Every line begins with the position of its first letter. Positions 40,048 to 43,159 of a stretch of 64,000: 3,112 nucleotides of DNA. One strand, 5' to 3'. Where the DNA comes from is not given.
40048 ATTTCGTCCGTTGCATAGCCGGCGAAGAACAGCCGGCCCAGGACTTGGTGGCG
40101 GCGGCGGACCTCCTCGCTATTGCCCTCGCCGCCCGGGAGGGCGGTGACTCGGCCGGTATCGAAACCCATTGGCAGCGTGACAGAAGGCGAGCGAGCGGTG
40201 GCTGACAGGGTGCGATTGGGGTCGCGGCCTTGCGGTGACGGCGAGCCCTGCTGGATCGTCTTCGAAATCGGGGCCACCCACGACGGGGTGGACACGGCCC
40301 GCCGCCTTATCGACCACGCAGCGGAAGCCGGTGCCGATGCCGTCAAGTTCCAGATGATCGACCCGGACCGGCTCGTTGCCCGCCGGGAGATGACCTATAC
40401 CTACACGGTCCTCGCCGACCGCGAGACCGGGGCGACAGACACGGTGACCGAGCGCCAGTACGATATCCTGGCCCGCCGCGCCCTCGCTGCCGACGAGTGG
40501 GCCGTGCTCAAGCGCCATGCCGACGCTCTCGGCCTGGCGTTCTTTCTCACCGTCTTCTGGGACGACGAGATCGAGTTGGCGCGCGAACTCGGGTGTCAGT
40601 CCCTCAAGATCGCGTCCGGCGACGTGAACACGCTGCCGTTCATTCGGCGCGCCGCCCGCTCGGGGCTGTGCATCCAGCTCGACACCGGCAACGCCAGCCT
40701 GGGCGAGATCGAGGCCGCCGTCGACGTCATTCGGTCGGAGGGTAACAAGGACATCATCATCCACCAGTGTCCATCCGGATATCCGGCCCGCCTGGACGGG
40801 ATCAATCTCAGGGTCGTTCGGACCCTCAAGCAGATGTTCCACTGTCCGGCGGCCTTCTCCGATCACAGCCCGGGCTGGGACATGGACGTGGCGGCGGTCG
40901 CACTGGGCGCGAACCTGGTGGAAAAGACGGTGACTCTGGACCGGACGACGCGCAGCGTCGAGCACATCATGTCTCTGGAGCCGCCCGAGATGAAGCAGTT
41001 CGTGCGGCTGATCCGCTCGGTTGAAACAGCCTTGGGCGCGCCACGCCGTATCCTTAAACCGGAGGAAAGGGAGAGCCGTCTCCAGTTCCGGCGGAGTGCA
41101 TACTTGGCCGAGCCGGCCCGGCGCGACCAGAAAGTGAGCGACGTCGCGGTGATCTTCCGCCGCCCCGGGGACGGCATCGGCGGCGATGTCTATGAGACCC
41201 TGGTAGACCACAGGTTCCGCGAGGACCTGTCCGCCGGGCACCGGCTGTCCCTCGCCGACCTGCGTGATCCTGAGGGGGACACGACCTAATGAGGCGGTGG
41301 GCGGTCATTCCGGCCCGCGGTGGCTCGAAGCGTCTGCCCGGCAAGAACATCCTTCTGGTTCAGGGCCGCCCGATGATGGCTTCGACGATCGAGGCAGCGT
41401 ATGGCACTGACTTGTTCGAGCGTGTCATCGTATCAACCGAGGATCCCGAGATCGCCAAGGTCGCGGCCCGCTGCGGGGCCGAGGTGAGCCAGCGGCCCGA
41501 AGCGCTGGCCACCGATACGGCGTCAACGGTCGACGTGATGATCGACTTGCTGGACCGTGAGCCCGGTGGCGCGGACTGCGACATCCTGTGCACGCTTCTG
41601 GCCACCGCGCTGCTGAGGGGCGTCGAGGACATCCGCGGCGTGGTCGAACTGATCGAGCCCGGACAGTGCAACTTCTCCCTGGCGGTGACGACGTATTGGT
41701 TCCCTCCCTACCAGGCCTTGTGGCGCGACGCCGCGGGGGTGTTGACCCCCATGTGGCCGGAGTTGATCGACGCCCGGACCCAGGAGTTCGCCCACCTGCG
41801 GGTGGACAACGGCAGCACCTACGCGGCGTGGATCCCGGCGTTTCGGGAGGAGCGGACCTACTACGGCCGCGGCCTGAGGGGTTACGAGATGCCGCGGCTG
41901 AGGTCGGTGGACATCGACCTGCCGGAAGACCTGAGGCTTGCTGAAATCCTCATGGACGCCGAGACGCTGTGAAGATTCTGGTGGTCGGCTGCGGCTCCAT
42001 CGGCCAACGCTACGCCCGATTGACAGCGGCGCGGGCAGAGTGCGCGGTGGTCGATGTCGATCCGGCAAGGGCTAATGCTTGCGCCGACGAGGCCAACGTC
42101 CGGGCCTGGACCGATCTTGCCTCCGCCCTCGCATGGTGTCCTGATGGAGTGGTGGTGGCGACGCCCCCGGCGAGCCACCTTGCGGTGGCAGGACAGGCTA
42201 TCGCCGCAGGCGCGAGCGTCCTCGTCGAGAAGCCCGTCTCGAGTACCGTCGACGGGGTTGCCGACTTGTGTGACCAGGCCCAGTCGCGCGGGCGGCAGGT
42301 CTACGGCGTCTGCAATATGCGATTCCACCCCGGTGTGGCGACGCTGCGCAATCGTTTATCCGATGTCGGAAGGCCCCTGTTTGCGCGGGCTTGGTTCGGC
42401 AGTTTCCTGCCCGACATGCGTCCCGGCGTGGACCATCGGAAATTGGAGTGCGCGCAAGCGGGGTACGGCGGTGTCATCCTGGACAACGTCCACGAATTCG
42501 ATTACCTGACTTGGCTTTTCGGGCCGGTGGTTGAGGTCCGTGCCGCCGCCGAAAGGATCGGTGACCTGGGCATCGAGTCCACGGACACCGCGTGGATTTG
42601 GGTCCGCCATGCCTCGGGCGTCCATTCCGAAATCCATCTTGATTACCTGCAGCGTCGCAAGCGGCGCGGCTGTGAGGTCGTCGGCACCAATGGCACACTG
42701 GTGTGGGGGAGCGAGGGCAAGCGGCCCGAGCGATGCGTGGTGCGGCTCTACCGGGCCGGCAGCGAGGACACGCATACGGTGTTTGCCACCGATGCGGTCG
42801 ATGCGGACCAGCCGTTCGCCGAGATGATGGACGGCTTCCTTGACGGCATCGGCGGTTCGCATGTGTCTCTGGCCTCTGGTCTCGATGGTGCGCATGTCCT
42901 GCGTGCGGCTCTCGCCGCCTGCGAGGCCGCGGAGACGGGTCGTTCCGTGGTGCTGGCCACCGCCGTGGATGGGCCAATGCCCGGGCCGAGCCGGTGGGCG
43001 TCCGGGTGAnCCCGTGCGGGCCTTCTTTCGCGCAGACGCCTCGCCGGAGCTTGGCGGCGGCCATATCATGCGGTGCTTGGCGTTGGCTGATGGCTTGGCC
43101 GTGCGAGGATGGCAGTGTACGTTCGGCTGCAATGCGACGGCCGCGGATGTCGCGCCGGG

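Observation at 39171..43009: Second, divergent NeuB-family synthase bracketed by two Gfo/Idh/MocA oxidoreductases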

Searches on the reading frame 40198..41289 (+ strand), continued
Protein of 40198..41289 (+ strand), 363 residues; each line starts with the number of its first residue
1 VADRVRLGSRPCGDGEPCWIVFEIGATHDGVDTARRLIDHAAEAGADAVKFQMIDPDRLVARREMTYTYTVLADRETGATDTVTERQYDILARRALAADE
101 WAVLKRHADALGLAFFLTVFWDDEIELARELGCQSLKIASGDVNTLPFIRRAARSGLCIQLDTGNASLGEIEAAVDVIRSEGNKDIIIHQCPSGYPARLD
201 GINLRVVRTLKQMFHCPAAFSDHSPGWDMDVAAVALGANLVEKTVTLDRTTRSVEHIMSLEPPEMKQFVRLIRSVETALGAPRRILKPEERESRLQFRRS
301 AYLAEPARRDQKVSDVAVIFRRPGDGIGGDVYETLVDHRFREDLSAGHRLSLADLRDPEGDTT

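Call 69: search_protein_families(library=pfam, proteins=[P0135, P0140, P0161, P0138])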
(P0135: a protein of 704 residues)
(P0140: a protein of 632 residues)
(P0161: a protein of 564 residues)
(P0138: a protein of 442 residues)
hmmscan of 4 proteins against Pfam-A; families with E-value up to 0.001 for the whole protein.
P0135 (704 aa): 4 families
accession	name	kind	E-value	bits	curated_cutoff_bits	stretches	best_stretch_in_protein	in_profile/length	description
PF03102.20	NeuB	-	4.3e-61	206.9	22.1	1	384-629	1-239/241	NeuB family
PF22725.1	GFO_IDH_MocA_C3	-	7.1e-29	100.8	27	1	125-250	1-123/124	GFO/IDH/MocA C-terminal domain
PF02894.22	GFO_IDH_MocA_C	-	2.1e-17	64.1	22.9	1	129-330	1-218/218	Oxidoreductase family, C-terminal alpha/beta domain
PF01408.29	GFO_IDH_MocA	-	5.2e-17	63.1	24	1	1-116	1-119/120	Oxidoreductase family, NAD-binding Rossmann fold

P0140 (632 aa): 2 families
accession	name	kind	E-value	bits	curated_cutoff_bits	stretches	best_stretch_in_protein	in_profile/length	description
PF03102.20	NeuB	-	1.8e-67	227.8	22.1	1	22-265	1-239/241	NeuB family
PF00248.27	Aldo_ket_red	-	1.5e-17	64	24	1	349-615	1-288/291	Aldo/keto reductase family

P0161 (564 aa): 4 families
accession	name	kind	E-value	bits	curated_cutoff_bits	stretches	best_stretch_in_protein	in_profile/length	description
PF03102.20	NeuB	-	3.9e-62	210.3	22.1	1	258-494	2-239/241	NeuB family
PF02348.25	CTP_transf_3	-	2.3e-21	77.1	22.6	1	3-136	1-131/217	Cytidylyltransferase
PF08666.17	SAF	-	2.4e-08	34.8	21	1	507-564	1-62/63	SAF domain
PF12804.13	NTP_transf_3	-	2.9e-06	28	27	1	4-70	1-67/160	MobA-like NTP transferase domain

P0138 (442 aa): 1 family
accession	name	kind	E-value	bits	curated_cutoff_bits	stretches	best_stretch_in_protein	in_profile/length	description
PF03102.20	NeuB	-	2.6e-58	197.8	22.1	1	120-364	1-238/241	NeuB family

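Call 70: predict_structure(alignment_id=A1)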
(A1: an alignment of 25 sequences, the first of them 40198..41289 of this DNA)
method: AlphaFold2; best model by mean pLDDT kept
length: 363 residues; sequences in the alignment: 25
mean_pLDDT: 91.9   pTM: 0.79
mean pLDDT of the five models: 91.9, 90.9, 89.8, 89.3, 87.9
residues with pLDDT >= 90: 285; 70-90: 65; 50-70: 9; < 50: 4
segments of 3 or more residues with pLDDT < 50: 361-363
pLDDT, mean of each block of 10 residues (from residue 1): 79 94 93 98 98 94 92 92 93 95 98 97 97 96 95 97 91 97 96 72 89 94 89 95 95 86 97 90 76 89 97 96 89 93 97 86 43
secondary structure, 60 per line:
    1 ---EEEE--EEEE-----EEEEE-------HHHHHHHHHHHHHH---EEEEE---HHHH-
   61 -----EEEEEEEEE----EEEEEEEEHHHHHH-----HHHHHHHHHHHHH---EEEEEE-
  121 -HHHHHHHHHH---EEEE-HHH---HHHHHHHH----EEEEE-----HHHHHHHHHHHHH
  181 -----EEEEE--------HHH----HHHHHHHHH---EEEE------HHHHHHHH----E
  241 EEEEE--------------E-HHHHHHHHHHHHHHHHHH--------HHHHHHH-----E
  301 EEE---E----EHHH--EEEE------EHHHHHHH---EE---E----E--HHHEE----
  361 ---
elements in order: E4-7 E10-13 E19-23 H31-44 E48-52 H56-59 E66-74 E79-86 H87-92 H98-110 E114-119 H122-131 E135-138 H146-153 E158-162 H168-180 E186-190 H206-214 E218-221 H228-235 E240-245 H262-279 H288-294 E300-303 E318-321 H329-335

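Call 79: fold_search(model_id=the predicted structure, library=pdb)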
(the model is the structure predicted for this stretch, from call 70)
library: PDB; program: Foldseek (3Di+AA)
matches with E <= 10: 1904; with E <= 0.001: 937
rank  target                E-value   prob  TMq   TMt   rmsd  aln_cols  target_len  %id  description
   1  8h2c_C                2.5e-28  1.00  0.73  0.77   5.6       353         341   27  Crystal structure of the pseudaminic acid synthase PseI from Campylobacter jejuni (released 2022-11-09)
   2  8h2c_D                3.8e-28  1.00  0.74  0.79   5.2       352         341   27  Crystal structure of the pseudaminic acid synthase PseI from Campylobacter jejuni (released 2022-11-09)
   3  8h2c_A                1.0e-27  1.00  0.73  0.77   5.5       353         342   27  Crystal structure of the pseudaminic acid synthase PseI from Campylobacter jejuni (released 2022-11-09)
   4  8h2c_B                2.2e-26  1.00  0.69  0.75   5.6       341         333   27  Crystal structure of the pseudaminic acid synthase PseI from Campylobacter jejuni (released 2022-11-09)
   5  1xuu                  3.6e-26  1.00  0.69  0.72   7.0       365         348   24  Crystal structure of sialic acid synthase (NeuB) in complex with Mn2+ and Malate from Neisseria meningitidis (released 2004-11-02)
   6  6ncs_A                2.3e-25  1.00  0.69  0.87   4.7       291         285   30  Crystal structure of N-acetylneuraminic acid (Sialic acid) synthetase from Leptospira borgpetersenii serovar Hardjo-bo (released 2018-12-26)
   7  2wqp                  2.6e-25  1.00  0.69  0.72   6.2       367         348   23  Crystal structure of sialic acid synthase NeuB-inhibitor complex (released 2009-09-15)
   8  4ipj                  3.5e-25  1.00  0.69  0.71   7.2       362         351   24  Crystal Structure of R314K N-acetyl Neuraminic Acid Synthase from Neiserria meningitidis with Malate bound (released 2013-04-10)
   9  4ipi                  3.5e-25  1.00  0.68  0.71   7.0       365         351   24  Crystal Structure of R314A N-acetyl Neuraminic Acid Synthase from Neiserria meningitidis with Malate bound (released 2013-04-10)
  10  1vli                  1.2e-24  1.00  0.64  0.65  24.7       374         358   29  Crystal structure of Spore coat polysaccharide biosynthesis protein spsE (BSU37870) from Bacillus subtilis at 2.38 A res (released 2004-09-21)
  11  3g8r_B                3.2e-22  1.00  0.72  0.77   3.8       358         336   22  Crystal structure of putative spore coat polysaccharide biosynthesis protein E from Chromobacterium violaceum ATCC 124 (released 2009-04-07)
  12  3g8r_A                2.3e-21  1.00  0.70  0.74   4.2       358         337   22  Crystal structure of putative spore coat polysaccharide biosynthesis protein E from Chromobacterium violaceum ATCC 124 (released 2009-04-07)
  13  3pg8_B                9.4e-14  1.00  0.59  0.81   2.6       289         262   15  Truncated form of 3-deoxy-D-arabino-heptulosonate 7-phosphate synthase from Thermotoga maritima (released 2011-01-26)
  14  1vr6_C                3.9e-13  1.00  0.60  0.64   4.7       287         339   14  Crystal structure of Phospho-2-dehydro-3-deoxyheptonate aldolase (DAHP synthase) (TM0343) from Thermotoga Maritima at  (released 2005-03-08)
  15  1vs1_D                4.4e-13  1.00  0.59  0.77   3.1       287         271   17  Crystal structure of 3-deoxy-D-arabino-heptulosonate-7-phosphate synthase (DAHP synthase) from Aeropyrum pernix in com (released 2006-05-16)
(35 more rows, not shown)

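Call 89: find_encoding_contigs(protein=P0001, flank=1000, max_places=1)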
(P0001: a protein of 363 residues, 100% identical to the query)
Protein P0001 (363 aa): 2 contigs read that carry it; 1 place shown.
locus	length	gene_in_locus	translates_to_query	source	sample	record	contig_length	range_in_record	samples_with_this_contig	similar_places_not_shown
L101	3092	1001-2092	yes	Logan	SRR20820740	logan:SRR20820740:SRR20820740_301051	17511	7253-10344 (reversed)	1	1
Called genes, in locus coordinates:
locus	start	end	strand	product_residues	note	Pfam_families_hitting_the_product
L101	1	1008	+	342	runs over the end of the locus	PF01408:GFO_IDH_MocA, PF22725:GFO_IDH_MocA_C3, PF02894:GFO_IDH_MocA_C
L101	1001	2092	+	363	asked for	PF03102:NeuB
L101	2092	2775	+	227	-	PF02348:CTP_transf_3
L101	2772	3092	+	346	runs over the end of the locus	PF01408:GFO_IDH_MocA, PF22725:GFO_IDH_MocA_C3, PF02894:GFO_IDH_MocA_C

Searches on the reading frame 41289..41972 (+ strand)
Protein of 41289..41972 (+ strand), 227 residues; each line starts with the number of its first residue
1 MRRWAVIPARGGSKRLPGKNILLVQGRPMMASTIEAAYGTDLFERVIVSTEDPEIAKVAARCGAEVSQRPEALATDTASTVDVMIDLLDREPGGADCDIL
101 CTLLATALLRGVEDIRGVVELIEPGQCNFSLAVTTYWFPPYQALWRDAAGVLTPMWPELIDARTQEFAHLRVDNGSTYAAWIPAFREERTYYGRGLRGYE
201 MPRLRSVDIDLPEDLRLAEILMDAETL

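Call 4: search_protein_families(library=pfam, proteins=[window:41289-41972:+])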
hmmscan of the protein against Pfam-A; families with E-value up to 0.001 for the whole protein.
window:41289-41972:+ (227 aa): 2 families
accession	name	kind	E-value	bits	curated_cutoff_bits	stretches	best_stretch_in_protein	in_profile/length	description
PF02348.25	CTP_transf_3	-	5.4e-19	69.3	22.6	1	5-88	2-85/217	Cytidylyltransferase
PF12804.13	NTP_transf_3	-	0.00088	19.9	27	0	5-71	1-67/160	MobA-like NTP transferase domain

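Call 5: search_protein_families(library=ncbifam, proteins=[window:41289-41972:+])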
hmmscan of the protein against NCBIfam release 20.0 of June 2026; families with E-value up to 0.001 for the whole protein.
window:41289-41972:+ (227 aa): 6 families
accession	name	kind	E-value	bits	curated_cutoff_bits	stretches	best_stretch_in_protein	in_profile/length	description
TIGR03584.1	PseF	equivalog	1.6e-50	171.8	205.7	1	5-222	2-220/222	pseudaminic acid cytidylyltransferase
NF003952.0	PRK05450.1-5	subfamily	5.4e-14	51.9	193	1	2-78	2-78/250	3-deoxy-manno-octulosonate cytidylyltransferase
NF009905.0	PRK13368.1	subfamily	2.2e-12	46.8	255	1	3-84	3-84/243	3-deoxy-manno-octulosonate cytidylyltransferase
NF003950.0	PRK05450.1-3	subfamily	1.2e-11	44.4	234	1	1-85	1-85/248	3-deoxy-manno-octulosonate cytidylyltransferase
TIGR00466.1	kdsB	equivalog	1e-08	34.9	155.2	1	5-67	5-66/241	3-deoxy-manno-octulosonate cytidylyltransferase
NF003948.0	PRK05450.1-1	equivalog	1e-08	34.7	281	1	5-66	8-68/248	3-deoxy-manno-octulosonate cytidylyltransferase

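Call 53: search_solved_structures(query=window:41289-41972:+, max_evalue=0.00001)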
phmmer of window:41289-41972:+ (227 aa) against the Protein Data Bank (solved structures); distinct sequences matched with E-value up to 0.00001: 15.
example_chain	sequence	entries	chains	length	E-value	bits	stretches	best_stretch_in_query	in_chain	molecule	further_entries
6ifd_A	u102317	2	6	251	6.5e-27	97.8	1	5-219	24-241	CMP-N-acetylneuraminate Synthetase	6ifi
9ftb_A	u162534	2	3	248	2e-26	96.2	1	5-221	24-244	NeuA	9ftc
9t4z_A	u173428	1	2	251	8.3e-20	74.6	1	3-201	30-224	PpNeuA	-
1qwj_A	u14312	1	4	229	5.3e-16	62.1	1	5-219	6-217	cytidine monophospho-N-acetylneuraminic acid synthetase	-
1eyr_A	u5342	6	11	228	6.4e-16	61.8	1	4-223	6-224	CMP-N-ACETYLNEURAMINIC ACID SYNTHETASE | N-acylneuraminate cytidylyltransferase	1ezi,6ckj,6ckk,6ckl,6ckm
3jtj_A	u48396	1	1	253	2.4e-08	37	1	5-102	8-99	3-deoxy-manno-octulosonate cytidylyltransferase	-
4fcu_A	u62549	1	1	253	4.8e-08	36.1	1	5-82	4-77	3-deoxy-manno-octulosonate cytidylyltransferase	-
3pol_A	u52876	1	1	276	5.4e-08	35.9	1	5-82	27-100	3-deoxy-manno-octulosonate cytidylyltransferase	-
1vh1_A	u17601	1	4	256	3.6e-07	33.2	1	5-68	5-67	3-deoxy-manno-octulosonate cytidylyltransferase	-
3k8d_A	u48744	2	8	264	3.9e-07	33.1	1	5-68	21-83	3-deoxy-manno-octulosonate cytidylyltransferase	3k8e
3duv_A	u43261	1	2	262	4.1e-07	33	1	5-69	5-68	3-deoxy-manno-octulosonate cytidylyltransferase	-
1vh3_A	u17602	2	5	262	4.1e-07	33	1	5-69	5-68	3-deoxy-manno-octulosonate cytidylyltransferase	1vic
8ees_A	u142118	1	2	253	1.6e-06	31.1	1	4-68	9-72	3-deoxy-manno-octulosonate cytidylyltransferase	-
1gq9_A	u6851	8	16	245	1.9e-06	30.8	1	5-69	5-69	3-DEOXY-MANNO-OCTULOSONATE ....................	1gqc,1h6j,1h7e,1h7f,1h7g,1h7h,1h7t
3tqd_A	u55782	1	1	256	3.1e-06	30.1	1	5-69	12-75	3-deoxy-manno-octulosonate cytidylyltransferase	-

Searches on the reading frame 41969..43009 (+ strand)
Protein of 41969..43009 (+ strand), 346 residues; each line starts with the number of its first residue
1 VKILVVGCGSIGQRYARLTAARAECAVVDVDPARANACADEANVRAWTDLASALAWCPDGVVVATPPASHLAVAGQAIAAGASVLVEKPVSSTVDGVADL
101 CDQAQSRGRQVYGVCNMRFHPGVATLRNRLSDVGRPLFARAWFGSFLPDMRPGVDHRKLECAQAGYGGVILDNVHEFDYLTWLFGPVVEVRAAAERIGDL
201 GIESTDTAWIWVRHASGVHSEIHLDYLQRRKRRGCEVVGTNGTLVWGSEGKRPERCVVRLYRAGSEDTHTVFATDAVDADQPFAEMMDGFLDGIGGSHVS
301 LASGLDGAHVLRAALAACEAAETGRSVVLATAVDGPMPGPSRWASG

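Call 4: search_protein_families(library=pfam, proteins=[window:41969-43009:+])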
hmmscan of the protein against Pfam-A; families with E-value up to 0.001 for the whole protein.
window:41969-43009:+ (346 aa): 4 families
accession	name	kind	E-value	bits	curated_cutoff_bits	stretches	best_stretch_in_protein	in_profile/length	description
PF01408.29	GFO_IDH_MocA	-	1.2e-19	71.6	24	1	1-111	1-116/120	Oxidoreductase family, NAD-binding Rossmann fold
PF22725.1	GFO_IDH_MocA_C3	-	5.4e-14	52.7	27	1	132-244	12-123/124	GFO/IDH/MocA C-terminal domain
PF02894.22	GFO_IDH_MocA_C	-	6.2e-11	42.9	22.9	1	167-327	40-216/218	Oxidoreductase family, C-terminal alpha/beta domain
PF03435.24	Sacchrp_dh_NADP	-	0.00047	20.9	25.1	0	3-85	1-96/129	Saccharopine dehydrogenase NADP binding domain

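Call 5: search_protein_families(library=ncbifam, proteins=[window:41969-43009:+])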
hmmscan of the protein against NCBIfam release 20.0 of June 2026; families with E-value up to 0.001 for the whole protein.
window:41969-43009:+ (346 aa): 9 families
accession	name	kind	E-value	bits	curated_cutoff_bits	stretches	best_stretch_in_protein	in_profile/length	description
NF040723.1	UDP-GlcNAcDh_Arch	equivalog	9.2e-25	87.8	450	1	1-321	1-301/302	UDP-N-acetylglucosamine 3-dehydrogenase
TIGR04380.1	myo_inos_iolG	equivalog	2.2e-23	82.7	355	1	1-327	2-329/330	inositol 2-dehydrogenase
NF052679.1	InsChiInosDhIolG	equivalog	2.1e-11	43.4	540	1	2-244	4-248/343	bifunctional inositol 2-dehydrogenase/D-chiro-inositol 1-dehydrogenase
NF041392.1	XylDh_Gfo6_Halo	equivalog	5.8e-11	41.8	350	1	59-327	84-348/350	D-xylose 1-dehydrogenase Gfo6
NF008607.0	PRK11579.1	subfamily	1.2e-10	41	330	1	59-192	66-197/346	oxidoreductase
NF058561.1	BT_2158_fam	equivalog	2.6e-07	29.6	750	1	2-95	37-134/487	glycoside 3-dehydrogenase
NF007574.0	PRK10206.1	equivalog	3.4e-07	29.6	352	1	61-128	69-136/345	oxidoreductase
NF052479.1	LevoglcsnDh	equivalog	9.1e-06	24.6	650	1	26-194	40-212/386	levoglucosan dehydrogenase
NF007039.0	PRK09496.3-2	equivalog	0.00013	21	293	1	1-46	1-47/446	Trk system potassium transporter TrkA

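Call 30: search_solved_structures(query=window:41969-43009:+, max_evalue=0.00001)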
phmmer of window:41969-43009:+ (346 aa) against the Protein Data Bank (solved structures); distinct sequences matched with E-value up to 0.00001: 27.
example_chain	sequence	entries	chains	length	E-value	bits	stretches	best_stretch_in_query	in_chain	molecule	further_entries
2glx_A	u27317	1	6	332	2.7e-14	56.6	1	30-331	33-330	1,5-anhydro-D-fructose reductase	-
4koa_A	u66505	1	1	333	5.5e-14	55.6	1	18-331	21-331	1,5-anhydro-D-fructose reductase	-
8w9s_A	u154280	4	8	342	9.9e-14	54.8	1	2-329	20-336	NADH-dependent dihydrogenase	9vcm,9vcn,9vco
3q2i_A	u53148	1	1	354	2.8e-11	46.7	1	3-244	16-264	dehydrogenase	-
3euw_A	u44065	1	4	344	1.1e-10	44.7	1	2-335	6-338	Myo-inositol dehydrogenase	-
7bvj_A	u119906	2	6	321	1.7e-10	44.1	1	2-141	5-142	Oxidoreductase, NAD-binding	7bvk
6jw6_A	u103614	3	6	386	8e-10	41.9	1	2-193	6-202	Dehydrogenase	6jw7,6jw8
4hkt_A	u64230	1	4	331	2.4e-09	40.4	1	5-326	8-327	Inositol 2-dehydrogenase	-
3o9z_A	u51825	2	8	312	3.9e-09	39.6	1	59-246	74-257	Lipopolysaccharide biosynthesis protein wbpB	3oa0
3c1a_A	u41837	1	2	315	5.4e-09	39.2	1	2-153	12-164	Putative oxidoreductase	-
5ya8_A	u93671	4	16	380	4.8e-08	36.1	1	44-249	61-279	Scyllo-inositol dehydrogenase with L-glucose dehydrogenase activity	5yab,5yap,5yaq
3q2k_A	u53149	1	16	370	8.6e-08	35.2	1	5-246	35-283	oxidoreductase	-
3e18_A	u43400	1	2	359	1.1e-07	34.9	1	3-245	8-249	oxidoreductase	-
6ktj_A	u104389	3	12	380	1.2e-07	34.8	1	44-249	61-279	Scyllo-inositol dehydrogenase with L-glucose dehydrogenase activity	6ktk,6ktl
4mio_A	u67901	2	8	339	1.2e-07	34.7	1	2-142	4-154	Inositol 2-dehydrogenase/D-chiro-inositol 3-dehydrogenase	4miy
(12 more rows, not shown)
